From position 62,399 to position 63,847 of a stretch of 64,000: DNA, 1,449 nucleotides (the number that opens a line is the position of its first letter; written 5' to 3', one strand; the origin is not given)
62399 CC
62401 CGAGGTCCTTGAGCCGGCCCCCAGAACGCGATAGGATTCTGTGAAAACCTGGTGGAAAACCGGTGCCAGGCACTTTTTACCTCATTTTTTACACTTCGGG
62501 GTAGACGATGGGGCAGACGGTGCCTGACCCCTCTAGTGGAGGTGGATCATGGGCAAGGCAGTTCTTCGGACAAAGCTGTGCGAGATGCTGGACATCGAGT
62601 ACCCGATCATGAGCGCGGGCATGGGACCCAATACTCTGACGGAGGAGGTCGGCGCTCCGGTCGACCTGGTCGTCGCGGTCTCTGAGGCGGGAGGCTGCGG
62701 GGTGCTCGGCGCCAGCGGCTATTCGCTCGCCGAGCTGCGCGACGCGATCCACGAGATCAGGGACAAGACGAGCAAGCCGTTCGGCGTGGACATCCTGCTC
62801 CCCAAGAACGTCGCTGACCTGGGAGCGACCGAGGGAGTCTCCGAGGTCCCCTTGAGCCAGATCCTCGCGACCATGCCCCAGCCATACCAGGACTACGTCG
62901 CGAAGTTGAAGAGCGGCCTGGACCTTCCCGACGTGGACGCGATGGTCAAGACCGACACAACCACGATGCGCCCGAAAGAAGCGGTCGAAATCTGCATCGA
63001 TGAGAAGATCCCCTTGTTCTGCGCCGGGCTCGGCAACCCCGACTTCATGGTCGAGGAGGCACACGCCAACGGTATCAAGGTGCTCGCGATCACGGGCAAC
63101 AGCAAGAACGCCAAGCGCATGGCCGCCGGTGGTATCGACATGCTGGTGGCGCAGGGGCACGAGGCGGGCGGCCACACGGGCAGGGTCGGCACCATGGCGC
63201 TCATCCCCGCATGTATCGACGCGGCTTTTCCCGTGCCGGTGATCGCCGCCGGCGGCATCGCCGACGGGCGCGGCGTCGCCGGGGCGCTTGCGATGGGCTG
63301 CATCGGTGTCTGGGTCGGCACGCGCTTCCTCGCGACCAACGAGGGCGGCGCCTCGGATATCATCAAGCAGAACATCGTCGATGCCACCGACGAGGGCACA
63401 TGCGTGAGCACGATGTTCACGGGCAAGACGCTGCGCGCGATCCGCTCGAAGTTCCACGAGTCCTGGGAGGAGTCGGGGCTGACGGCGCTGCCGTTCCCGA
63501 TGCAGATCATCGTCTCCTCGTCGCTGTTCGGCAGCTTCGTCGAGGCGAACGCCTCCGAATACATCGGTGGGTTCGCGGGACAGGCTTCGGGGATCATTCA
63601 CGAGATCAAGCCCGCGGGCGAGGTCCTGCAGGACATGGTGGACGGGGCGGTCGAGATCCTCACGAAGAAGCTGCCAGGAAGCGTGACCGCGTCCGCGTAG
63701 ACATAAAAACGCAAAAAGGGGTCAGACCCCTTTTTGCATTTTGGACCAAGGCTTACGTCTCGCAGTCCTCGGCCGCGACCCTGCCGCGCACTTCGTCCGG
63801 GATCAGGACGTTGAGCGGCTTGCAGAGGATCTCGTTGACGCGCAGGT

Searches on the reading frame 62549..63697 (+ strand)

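Call 28: search_protein_families(library=pfam, proteins=[window:62549-63697:+], max_evalue=0.0001)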
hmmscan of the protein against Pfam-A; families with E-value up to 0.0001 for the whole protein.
window:62549-63697:+ (383 aa): 2 families
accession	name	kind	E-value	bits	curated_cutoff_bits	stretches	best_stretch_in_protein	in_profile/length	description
PF03060.21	NMO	-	1.2e-59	202.9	28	1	8-365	2-330/331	Nitronate monooxygenase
PF00478.31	IMPDH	-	4.4e-07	29.7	25.6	0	224-274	203-253/345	IMP dehydrogenase / GMP reductase domain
